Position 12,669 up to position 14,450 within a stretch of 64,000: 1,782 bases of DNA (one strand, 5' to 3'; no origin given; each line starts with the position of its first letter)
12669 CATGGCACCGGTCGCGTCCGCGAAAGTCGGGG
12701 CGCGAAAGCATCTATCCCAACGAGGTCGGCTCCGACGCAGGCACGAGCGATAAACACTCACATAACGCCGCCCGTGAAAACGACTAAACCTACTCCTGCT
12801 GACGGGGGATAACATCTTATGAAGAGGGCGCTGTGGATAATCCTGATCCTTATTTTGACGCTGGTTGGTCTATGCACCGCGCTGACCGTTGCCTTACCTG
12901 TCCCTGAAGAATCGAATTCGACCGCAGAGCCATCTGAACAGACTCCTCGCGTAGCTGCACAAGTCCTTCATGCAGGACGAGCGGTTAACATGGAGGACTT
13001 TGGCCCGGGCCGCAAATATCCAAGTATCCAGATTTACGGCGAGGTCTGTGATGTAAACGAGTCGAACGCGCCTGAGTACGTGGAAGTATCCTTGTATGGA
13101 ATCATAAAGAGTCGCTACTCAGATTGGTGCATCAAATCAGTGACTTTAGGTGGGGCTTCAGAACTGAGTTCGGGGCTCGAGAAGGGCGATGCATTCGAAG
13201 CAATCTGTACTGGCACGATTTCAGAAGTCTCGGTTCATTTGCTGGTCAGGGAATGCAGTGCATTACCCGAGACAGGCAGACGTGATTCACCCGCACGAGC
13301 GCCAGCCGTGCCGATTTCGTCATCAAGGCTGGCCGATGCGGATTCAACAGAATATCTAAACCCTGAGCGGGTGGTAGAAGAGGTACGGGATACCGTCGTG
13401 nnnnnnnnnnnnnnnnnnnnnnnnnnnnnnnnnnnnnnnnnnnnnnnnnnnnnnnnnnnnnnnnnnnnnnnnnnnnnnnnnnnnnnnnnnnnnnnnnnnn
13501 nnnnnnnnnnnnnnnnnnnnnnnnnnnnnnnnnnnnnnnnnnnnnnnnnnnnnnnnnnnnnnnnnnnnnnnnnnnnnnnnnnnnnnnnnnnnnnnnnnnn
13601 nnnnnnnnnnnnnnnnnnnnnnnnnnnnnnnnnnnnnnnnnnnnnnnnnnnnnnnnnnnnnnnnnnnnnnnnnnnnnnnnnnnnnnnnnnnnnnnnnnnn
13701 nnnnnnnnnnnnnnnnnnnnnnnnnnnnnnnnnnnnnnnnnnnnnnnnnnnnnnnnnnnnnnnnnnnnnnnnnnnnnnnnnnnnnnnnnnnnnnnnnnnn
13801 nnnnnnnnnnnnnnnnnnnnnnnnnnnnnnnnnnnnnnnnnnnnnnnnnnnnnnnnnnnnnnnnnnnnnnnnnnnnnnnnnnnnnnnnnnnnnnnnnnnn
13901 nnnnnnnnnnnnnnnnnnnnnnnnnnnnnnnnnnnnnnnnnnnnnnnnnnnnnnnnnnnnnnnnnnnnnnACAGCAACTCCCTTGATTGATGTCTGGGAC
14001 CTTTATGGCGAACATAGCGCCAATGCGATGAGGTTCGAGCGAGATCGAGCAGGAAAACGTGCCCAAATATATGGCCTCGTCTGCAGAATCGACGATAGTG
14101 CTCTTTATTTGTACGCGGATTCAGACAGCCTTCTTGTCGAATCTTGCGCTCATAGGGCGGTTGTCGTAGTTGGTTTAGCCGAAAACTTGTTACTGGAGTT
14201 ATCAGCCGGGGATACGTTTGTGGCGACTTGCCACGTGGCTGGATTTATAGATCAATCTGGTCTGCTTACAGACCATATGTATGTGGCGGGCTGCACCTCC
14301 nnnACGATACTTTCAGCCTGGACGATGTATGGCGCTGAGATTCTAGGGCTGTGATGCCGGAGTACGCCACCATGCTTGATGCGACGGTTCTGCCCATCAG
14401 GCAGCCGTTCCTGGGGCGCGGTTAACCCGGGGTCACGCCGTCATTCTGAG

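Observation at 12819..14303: Island gene B: membrane-anchored S1/HtrA-fold protein with His to Arg and Ser to Asp substitutions at catalytic positions, and duplicated flanking domains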

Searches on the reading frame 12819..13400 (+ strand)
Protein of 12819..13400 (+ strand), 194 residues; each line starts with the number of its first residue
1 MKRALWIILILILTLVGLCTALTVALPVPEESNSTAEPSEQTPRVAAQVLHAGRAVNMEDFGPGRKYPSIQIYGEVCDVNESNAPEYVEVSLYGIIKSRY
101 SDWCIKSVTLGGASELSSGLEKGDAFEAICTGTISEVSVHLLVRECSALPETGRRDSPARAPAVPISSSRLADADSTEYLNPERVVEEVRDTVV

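Call 13: search_protein_families(library=pfam, proteins=[window:12819-13400:+], max_evalue=10)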
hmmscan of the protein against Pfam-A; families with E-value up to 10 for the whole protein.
window:12819-13400:+ (194 aa): 0 families
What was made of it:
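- Tried and rejected: No hits at E up to 10 (call 13).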

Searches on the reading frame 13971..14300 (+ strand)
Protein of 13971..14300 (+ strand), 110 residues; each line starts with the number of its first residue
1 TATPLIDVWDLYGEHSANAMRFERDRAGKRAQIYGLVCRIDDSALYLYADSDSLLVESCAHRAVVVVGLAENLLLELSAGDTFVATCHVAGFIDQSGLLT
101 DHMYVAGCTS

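Call 13: search_protein_families(library=pfam, proteins=[window:13971-14300:+], max_evalue=10)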
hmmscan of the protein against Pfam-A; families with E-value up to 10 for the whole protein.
window:13971-14300:+ (110 aa): 0 families

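Call 40: search_solved_structures(query=A4, max_evalue=10, show_alignments=2)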
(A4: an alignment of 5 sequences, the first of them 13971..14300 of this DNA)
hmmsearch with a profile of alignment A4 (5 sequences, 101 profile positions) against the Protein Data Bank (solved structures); distinct sequences matched with E-value up to 10: 4.
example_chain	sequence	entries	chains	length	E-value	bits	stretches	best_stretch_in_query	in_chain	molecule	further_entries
2o26_X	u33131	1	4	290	0.25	14.7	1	41-88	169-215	Mast/stem cell growth factor receptor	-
3f1z_A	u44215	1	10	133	0.99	12.8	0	13-42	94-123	putative nucleic acid-binding lipoprotein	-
3jwp_A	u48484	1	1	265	1.2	12.5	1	36-91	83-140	Transcriptional regulatory protein sir2 homologue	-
3u31_A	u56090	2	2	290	1.5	12.2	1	36-91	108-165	Transcriptional regulatory protein sir2 homologue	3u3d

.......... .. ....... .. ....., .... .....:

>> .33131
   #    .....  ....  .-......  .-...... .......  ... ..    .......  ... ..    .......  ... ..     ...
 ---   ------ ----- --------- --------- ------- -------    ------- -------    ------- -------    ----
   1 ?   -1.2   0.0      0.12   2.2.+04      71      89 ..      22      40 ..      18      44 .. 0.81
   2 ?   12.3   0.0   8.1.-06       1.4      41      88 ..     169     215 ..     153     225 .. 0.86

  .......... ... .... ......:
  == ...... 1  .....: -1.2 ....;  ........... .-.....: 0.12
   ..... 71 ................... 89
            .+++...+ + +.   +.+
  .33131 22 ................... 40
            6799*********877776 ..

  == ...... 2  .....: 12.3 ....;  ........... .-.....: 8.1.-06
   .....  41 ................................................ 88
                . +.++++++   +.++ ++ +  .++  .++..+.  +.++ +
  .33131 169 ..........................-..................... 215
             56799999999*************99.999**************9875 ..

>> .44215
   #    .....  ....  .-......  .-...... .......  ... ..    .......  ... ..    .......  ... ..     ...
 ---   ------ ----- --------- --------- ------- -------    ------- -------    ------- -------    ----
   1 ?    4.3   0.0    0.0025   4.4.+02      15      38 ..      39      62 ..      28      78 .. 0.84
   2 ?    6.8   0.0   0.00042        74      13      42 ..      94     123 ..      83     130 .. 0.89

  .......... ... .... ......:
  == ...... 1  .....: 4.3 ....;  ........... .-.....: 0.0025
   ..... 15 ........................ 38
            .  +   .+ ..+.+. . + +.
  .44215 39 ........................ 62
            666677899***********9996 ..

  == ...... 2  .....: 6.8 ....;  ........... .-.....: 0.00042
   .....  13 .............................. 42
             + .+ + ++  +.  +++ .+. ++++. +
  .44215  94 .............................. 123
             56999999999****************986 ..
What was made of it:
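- Tried and rejected: 3f1z appeared only at E 0.99 (call 40).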

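Call 46: predict_structure(alignment_id=A4)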
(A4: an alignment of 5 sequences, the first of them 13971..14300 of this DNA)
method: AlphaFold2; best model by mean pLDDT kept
length: 110 residues; sequences in the alignment: 5
mean_pLDDT: 81.9   pTM: 0.77
mean pLDDT of the five models: 81.9, 79.1, 77.5, 63.1, 57.6
residues with pLDDT >= 90: 28; 70-90: 68; 50-70: 9; < 50: 5
segments of 3 or more residues with pLDDT < 50: 95-99
pLDDT, mean of each block of 10 residues (from residue 1): 83 86 86 92 88 78 84 88 90 50 75
secondary structure, 60 per line:
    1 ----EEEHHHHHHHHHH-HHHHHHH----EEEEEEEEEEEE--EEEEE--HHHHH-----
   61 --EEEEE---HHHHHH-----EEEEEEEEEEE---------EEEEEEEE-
elements in order: E5-7 H8-17 H19-25 E30-41 E44-48 H51-55 E63-67 H71-76 E82-92 E102-109
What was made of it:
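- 13971..14300 (+): X(C): C-terminal OB-fold (tRNA_anti-like type) domain, aa 385-494. It is the more canonical copy. AF2 gives pLDDT 81.9 and pTM 0.77 (call 46).
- On tRNA_anti-like OB fold (PF12869): The model has pLDDT 81.9 and pTM 0.77, from a 5-sequence alignment (call 46).
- Tried and rejected: They were re-predicted separately (call 46).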
